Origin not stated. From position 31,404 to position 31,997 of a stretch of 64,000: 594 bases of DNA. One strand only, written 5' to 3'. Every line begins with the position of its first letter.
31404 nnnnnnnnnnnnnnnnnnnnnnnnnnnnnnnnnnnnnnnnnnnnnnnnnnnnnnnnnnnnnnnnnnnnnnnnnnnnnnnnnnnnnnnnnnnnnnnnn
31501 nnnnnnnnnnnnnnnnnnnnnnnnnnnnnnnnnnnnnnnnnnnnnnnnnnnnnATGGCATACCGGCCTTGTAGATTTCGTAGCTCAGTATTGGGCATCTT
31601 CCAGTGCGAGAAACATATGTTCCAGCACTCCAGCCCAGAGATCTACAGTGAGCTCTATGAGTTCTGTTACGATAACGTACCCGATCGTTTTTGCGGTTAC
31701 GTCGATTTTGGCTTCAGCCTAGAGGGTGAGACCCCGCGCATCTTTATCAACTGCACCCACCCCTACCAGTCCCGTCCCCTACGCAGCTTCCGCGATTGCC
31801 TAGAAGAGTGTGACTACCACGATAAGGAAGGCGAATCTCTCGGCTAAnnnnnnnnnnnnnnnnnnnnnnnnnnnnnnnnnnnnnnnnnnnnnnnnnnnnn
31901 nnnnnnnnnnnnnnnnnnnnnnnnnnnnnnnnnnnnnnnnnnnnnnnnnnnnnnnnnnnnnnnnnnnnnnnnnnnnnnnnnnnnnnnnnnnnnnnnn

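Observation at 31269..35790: Candidate uncharacterised RiPP-like locus beside tRNA-Ala: Cys-rich 97-aa ORF, PqqD/RRE-rSAM-SPASM enzyme, GAF-HD-GYP membrane protein and an unknown protein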

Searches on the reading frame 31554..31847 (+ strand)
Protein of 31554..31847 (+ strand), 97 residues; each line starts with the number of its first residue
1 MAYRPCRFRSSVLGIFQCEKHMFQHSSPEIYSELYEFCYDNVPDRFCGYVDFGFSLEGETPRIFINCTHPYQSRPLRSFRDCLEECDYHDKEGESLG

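Call 4: search_protein_families(library=pfam, proteins=[window:31554-31847:+], max_evalue=0.1)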
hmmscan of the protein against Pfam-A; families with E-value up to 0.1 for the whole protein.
window:31554-31847:+ (97 aa): 0 families

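Call 5: search_protein_families(library=ncbifam, proteins=[window:31554-31847:+], max_evalue=0.1)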
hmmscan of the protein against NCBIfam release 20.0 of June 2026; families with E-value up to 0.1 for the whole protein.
window:31554-31847:+ (97 aa): 0 families

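Call 15: find_homologous_proteins(query=window:31554-31847:+, max_evalue=10)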
Query window:31554-31847:+ (97 aa): 21 proteins with E <= 10 among 22 candidates.
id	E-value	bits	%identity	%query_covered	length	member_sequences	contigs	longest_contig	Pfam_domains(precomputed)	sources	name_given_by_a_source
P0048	1.8e-61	223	97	100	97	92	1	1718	-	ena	-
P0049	6.7e-55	202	87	100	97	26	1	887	-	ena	-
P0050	8.9e-53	195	82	100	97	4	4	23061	-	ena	-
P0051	1.8e-52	194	81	100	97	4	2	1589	-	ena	-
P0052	5.8e-51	189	78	100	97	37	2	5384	-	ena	-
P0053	9.3e-50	185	82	100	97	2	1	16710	-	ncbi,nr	ncbi:MAG: hypothetical protein HY319_27750 [Armatimonadetes bacterium]|nr:hypothetical protein [Arma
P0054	2.7e-49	184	82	100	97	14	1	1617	-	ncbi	-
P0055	1.8e-48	181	74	100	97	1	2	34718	-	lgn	-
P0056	2.5e-48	181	78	100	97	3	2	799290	-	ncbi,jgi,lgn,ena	jgi:hypothetical protein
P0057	2.9e-47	177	77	100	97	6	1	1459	-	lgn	-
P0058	3.1e-47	177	76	100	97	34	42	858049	-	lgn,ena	-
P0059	3.3e-47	177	87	89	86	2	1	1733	-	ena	-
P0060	7.0e-47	176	76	100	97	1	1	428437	-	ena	-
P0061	1.1e-46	175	75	100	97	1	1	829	-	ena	-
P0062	2.6e-46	174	75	100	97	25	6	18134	-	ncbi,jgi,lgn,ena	jgi:hypothetical protein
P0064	4.2e-42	161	71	100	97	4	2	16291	-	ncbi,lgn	-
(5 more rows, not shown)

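Call 23: predict_structure(alignment_id=A2)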
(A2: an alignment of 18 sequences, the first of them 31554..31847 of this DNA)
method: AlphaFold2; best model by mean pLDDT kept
length: 97 residues; sequences in the alignment: 18
mean_pLDDT: 49.1   pTM: 0.36
mean pLDDT of the five models: 49.1, 47.5, 47.0, 46.5, 46.3
residues with pLDDT >= 90: 0; 70-90: 0; 50-70: 46; < 50: 51
segments of 3 or more residues with pLDDT < 50: 1-25, 67-76, 85-97
pLDDT, mean of each block of 10 residues (from residue 1): 26 41 55 66 54 62 51 47 49 35
secondary structure, 60 per line:
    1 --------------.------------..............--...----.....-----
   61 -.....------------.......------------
elements in order: H28-41 E51-55 E62-66 H79-85

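Call 28: search_protein_representatives(alignment_id=A2)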
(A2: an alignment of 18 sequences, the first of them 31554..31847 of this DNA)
Query: 18 sequences, 97 profile positions. Proteins with E-value up to 0.001 (for the whole library): 8; up to 1e-10: 6; up to 1e-30: 0. The best 8 are listed.
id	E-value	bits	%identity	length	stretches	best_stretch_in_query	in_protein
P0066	8.9e-30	119.2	-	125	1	22-85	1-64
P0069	2.8e-27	111.2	-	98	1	2-89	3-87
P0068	2.6e-21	92.0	-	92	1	1-48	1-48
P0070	2.3e-20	89.0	-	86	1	2-65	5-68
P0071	4.3e-18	81.7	-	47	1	1-44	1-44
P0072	3.9e-12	62.6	-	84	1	2-73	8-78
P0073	1.9e-09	54.0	-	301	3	43-92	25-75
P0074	4.6e-08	49.6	-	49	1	62-97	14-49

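Call 32: find_encoding_contigs(protein=P0069, flank=8000, max_places=4)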
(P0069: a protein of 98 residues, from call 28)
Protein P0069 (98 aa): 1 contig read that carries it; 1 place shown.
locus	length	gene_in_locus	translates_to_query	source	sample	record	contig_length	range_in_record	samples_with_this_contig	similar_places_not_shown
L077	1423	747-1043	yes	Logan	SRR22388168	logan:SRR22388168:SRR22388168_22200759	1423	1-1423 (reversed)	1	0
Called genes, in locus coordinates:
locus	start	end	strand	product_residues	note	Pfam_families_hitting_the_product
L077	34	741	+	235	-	PF24481:CT398_CC, PF02591:Zn_ribbon_9 (weak)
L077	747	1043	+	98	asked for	-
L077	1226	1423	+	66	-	?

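Call 35: find_encoding_contigs(protein=P0058, flank=8000, max_places=3)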
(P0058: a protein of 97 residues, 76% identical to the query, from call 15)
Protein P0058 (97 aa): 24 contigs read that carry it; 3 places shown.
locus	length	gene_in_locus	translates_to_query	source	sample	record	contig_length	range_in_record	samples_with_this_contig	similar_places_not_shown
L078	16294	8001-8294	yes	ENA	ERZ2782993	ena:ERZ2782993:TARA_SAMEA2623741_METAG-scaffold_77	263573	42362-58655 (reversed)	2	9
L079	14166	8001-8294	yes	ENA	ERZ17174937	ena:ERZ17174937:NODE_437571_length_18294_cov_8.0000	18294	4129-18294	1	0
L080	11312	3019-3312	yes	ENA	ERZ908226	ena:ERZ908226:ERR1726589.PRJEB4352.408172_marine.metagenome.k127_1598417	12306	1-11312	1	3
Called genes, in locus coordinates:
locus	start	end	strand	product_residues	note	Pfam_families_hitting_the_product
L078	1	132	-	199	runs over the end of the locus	PF00132:Hexapep, PF25084:LbH_EIF2B, PF14602:Hexapep_2 (faint), PF25087:GMPPB_C (weak), PF00132:Hexapep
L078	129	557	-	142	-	PF01967:MoaC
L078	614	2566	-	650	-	PF03453:MoeA_N, PF00994:MoCF_biosynth (weak), PF03454:MoeA_C, PF12727:PBP_like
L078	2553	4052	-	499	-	PF02934:GatB_N, PF02637:GatB_Yqey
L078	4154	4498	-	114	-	PF13560:HTH_31 (weak), PF12844:HTH_19 (faint), PF01381:HTH_3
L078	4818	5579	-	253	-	PF05013:FGase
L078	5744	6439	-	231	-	PF06325:PrmA (weak)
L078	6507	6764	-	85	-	PF01197:Ribosomal_L31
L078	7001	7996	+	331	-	-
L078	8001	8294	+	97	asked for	-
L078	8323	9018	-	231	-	PF12773:DZR (weak), PF13240:Zn_Ribbon_1 (faint)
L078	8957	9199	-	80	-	-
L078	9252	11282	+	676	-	PF00512:HisKA, PF02518:HATPase_c, PF13487:HD_5, PF01966:HD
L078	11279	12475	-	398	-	-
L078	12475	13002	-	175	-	PF21095:CarD_C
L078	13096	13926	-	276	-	PF00795:CN_hydrolase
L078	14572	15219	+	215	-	PF00677:Lum_binding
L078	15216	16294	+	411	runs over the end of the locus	PF00926:DHBP_synthase, PF00925:GTP_cyclohydro2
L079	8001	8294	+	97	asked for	-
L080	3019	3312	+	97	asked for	-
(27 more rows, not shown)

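Call 36: find_encoding_contigs(protein=P0056, flank=8000, max_places=3)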
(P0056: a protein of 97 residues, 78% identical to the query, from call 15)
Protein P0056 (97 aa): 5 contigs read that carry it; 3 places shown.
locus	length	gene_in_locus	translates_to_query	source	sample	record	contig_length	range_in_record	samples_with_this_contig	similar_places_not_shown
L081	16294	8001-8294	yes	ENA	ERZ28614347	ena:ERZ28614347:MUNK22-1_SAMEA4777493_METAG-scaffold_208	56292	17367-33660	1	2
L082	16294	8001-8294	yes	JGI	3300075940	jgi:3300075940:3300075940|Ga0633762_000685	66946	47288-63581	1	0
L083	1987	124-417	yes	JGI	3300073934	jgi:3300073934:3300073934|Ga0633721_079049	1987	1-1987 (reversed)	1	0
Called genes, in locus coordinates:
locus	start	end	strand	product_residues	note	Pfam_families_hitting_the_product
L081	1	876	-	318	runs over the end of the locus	PF00005:ABC_tran, PF13304:AAA_21 (faint)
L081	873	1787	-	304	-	PF00005:ABC_tran, PF13304:AAA_21 (weak)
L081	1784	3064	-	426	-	PF25917:BSH_RND (faint), PF25984:BSH_YknX (faint), PF25881:HH_YBHG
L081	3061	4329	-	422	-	PF02321:OEP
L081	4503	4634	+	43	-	-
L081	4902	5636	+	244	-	-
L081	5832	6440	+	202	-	-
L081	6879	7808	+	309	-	-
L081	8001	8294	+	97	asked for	-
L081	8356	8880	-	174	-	-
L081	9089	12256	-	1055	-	PF17652:Glyco_hydro81C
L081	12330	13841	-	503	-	PF00144:Beta-lactamase, PF11954:DUF3471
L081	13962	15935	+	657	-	PF05378:Hydant_A_N, PF01968:Hydantoinase_A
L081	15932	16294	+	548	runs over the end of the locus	PF02538:Hydantoinase_B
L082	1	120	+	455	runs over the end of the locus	PF01420:Methylase_S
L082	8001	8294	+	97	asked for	-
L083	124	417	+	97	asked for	-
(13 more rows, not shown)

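Call 38: find_encoding_contigs(protein=P0053, flank=8000, max_places=2)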
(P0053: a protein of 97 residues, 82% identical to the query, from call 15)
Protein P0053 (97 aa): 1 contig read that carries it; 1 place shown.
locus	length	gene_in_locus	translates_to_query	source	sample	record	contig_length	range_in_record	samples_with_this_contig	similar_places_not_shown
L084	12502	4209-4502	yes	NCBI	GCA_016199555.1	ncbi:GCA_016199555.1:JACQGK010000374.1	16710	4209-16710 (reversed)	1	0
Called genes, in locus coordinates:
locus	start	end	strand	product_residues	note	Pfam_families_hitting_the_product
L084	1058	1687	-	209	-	PF07931:CPT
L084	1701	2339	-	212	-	-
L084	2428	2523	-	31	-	-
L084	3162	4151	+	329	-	-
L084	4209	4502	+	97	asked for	-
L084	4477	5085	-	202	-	PF03352:Adenine_glyco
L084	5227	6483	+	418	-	-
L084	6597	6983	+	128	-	-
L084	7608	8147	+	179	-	-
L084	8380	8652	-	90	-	-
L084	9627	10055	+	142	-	PF01850:PIN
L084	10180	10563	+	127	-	-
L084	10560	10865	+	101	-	-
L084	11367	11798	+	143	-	-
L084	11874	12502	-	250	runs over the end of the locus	PF18753:Nmad2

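Call 39: find_encoding_contigs(protein=P0062, flank=8000, max_places=3)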
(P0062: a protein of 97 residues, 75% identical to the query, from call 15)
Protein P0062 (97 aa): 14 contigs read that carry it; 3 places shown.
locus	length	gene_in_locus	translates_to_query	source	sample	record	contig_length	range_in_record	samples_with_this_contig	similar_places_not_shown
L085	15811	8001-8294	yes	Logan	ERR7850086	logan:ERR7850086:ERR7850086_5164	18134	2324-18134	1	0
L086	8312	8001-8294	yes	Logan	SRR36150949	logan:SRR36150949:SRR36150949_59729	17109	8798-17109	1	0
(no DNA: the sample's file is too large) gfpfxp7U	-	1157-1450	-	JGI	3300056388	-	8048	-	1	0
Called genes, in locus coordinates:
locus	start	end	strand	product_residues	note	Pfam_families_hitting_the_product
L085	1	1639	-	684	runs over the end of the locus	PF11028:TMEM260_N, PF14559:TPR_19 (weak)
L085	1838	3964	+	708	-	-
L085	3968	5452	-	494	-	-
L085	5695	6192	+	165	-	-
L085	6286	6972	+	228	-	PF01625:PMSR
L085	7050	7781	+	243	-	PF18563:TubC_N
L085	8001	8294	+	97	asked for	-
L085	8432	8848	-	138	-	PF09969:DUF2203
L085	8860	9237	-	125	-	PF01592:NifU_N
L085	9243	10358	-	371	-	PF04055:Radical_SAM, PF19288:CofH_C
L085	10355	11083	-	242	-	PF02597:ThiS, PF02391:MoaE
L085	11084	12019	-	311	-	PF00248:Aldo_ket_red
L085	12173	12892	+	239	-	PF00034:Cytochrom_C (faint), PF13442:Cytochrome_CBB3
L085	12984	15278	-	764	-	PF13802:Gal_mutarotas_2, PF01055:Glyco_hydro_31_2nd, PF21365:Glyco_hydro_31_3rd, PF17137:DUF5110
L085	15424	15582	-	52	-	PF07963:N_methyl (weak)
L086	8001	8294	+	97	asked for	-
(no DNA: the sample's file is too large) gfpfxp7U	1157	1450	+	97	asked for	-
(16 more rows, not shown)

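Call 40: find_encoding_contigs(protein=P0064, flank=8000, max_places=2)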
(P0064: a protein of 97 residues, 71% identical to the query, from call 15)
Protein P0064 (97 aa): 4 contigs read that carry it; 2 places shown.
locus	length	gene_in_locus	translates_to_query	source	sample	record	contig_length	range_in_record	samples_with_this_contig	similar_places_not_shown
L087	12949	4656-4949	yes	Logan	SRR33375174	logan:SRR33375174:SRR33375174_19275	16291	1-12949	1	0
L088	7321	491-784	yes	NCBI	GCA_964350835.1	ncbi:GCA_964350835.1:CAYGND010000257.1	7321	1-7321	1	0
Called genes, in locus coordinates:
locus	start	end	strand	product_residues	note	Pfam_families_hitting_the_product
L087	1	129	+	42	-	?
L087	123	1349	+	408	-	PF09861:Lar_N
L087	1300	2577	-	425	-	PF22244:GCE_fung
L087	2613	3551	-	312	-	PF00891:Methyltransf_2, PF13489:Methyltransf_23, PF13649:Methyltransf_25 (weak)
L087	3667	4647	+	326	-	-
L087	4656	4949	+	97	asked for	-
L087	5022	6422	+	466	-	-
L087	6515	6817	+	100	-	-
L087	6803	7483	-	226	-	PF01435:Peptidase_M48 (faint)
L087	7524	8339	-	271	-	PF00561:Abhydrolase_1, PF12146:Hydrolase_4, PF12697:Abhydrolase_6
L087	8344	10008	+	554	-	PF20154:LNT_N, PF00795:CN_hydrolase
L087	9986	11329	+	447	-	-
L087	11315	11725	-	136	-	-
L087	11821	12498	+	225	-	-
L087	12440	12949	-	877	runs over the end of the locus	PF00550:PP-binding (faint), PF00501:AMP-binding, PF01553:Acyltransferase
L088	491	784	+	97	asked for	-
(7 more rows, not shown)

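Call 47: find_related_loci(query=A2, collection=metagenome_contigs, flank=6000)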
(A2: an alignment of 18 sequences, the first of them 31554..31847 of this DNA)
Query A2 (97 aa) in metagenome_contigs; peptide patterns used: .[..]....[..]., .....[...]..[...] (x = any residue, [..] = any of these).
270 stretches matched a pattern; 59 encode a relative of the query (tblastn E <= 1e-3); 59 distinct loci.
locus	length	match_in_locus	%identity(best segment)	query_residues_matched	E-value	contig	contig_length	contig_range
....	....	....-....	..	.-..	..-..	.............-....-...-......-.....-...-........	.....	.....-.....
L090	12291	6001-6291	98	1-97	1e-62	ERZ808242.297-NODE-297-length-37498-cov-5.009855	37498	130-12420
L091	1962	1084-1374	98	1-97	5e-64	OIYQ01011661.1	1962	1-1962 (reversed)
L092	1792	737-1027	98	1-97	2e-64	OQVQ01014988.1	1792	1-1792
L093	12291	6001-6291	93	1-97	4e-60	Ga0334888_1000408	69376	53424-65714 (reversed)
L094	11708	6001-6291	93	1-97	4e-60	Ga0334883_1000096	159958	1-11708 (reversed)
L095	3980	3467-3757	93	1-97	5e-60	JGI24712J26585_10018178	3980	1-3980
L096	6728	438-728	93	1-97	5e-60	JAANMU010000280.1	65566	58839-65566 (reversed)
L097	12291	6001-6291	93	1-97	5e-60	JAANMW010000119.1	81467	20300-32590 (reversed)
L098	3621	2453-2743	89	1-97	8e-58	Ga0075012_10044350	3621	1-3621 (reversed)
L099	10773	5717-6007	89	1-97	1e-56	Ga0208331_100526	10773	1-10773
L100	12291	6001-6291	88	1-97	2e-56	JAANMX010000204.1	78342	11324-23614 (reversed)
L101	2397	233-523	89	1-97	8e-57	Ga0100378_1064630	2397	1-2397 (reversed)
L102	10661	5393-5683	89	1-97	1e-56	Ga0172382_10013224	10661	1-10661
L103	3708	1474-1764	89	1-97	1e-56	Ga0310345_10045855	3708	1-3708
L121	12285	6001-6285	69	1-97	4e-42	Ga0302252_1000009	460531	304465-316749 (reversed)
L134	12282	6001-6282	59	1-97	6e-35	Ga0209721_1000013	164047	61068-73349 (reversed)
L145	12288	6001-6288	55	2-97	6e-32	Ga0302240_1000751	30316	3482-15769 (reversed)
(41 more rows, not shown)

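Call 57: search_protein_families(library=padloc, proteins=[window:31554-31847:+, L078:7001-7996:+, L084:3162-4151:+], max_evalue=0.01)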
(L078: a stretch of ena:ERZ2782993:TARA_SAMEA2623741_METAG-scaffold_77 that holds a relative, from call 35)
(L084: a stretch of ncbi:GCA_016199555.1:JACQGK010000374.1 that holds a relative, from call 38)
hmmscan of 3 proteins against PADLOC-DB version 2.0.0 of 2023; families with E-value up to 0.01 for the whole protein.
window:31554-31847:+ (97 aa): 0 families

L078:7001-7996:+ (331 aa): 0 families

L084:3162-4151:+ (329 aa): 0 families

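Call 58: search_protein_families(library=pfam, proteins=[L078:7001-7996:+, L084:3162-4151:+, L081:6879-7808:+, L087:3667-4647:+, L121:5163-5879:+, L121:6001-6288:+, L134:6001-6285:+, L145:5998-6291:+, L087:5022-6422:+], max_evalue=1)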
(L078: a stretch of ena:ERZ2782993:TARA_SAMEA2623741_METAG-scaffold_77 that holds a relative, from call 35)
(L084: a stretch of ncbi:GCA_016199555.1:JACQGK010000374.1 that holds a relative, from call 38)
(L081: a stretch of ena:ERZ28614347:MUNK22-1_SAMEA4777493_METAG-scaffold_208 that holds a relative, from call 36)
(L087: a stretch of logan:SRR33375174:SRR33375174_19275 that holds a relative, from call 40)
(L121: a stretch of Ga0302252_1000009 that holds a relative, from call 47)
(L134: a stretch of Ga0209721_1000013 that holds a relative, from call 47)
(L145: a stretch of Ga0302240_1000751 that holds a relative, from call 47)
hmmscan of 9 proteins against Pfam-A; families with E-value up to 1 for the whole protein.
L078:7001-7996:+ (331 aa): 2 families
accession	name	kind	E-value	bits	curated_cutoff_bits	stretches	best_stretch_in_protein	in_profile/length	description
PF06016.17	Reovirus_L2_8th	-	0.032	14.8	27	1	130-160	18-48/66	Reovirus core-spike protein lambda-2 (L2), C-terminal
PF11149.13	DUF2924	-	0.097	13.4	31.2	1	166-223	53-107/135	Protein of unknown function (DUF2924)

L084:3162-4151:+ (329 aa): 0 families

L081:6879-7808:+ (309 aa): 1 family
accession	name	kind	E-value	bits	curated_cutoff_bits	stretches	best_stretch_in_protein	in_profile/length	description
PF21983.2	NikA-like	-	0.17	12.4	27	1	5-27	7-29/72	Mobilization protein NikA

L087:3667-4647:+ (326 aa): 3 families
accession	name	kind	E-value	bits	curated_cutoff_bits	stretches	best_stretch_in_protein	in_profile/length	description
PF16888.10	YwqH-like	-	0.0037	18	33.7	1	159-202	13-56/123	YwqH-like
PF07352.17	Phage_Mu_Gam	-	0.34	11.3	28.3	0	167-257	3-80/149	Bacteriophage Mu Gam like protein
PF22470.1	Histone_HNS_N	-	0.84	10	24.5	1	158-199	16-58/79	H-NS histone-like proteins, N-terminal domain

L121:5163-5879:+ (238 aa): 6 families
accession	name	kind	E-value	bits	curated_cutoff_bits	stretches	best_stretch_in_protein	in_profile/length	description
PF24481.2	CT398_CC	-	7.5e-17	62.2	27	1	14-186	1-175/180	CT398-like coiled coil hairpin domain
PF02591.20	Zn_ribbon_9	-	1.2e-10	41.7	29.1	1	203-233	2-33/33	C4-type zinc ribbon domain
PF08614.16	ATG16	-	0.0034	18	33.7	1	91-160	80-149/200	Autophagy protein 16 (ATG16)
PF11559.13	ADIP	-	0.013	16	34.3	1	108-173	54-119/151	Afadin- and alpha -actinin-Binding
PF25785.1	TPR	-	0.033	14.9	27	1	91-160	6-77/110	Nucleoprotein TPR-like domain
PF05791.16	Bacillus_HBL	-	0.16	12.2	29.1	1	56-162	64-165/177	Bacillus haemolytic enterotoxin (HBL)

L121:6001-6288:+ (95 aa): 0 families

L134:6001-6285:+ (94 aa): 0 families

L145:5998-6291:+ (98 aa): 0 families

L087:5022-6422:+ (466 aa): 1 family
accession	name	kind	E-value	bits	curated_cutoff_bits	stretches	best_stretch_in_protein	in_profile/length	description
PF10166.14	DUF2368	-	0.067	13.3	25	0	383-422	95-134/134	Uncharacterised conserved protein (DUF2368)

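Call 66: search_solved_structures(query=A4, max_evalue=10, show_alignments=2)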
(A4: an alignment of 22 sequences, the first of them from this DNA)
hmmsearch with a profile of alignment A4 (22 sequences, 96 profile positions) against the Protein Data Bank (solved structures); distinct sequences matched with E-value up to 10: 0.

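Call 67: search_protein_families(library=pfam, alignment_id=A4, max_evalue=1)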
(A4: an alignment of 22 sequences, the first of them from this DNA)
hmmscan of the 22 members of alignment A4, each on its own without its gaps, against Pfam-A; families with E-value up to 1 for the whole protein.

A. member 1, seq(97 aa): 0 families

B. families by the number of members that match (of 22 scanned): 3 families
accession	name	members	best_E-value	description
PF18532.6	DUF5621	3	0.042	Domain of unknown function (DUF5621)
PF20843.4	Rax2_3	1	0.1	Rax2 third domain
PF18276.7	TcA_TcB_BD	1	0.22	Tc toxin complex TcA C-terminal TcB-binding domain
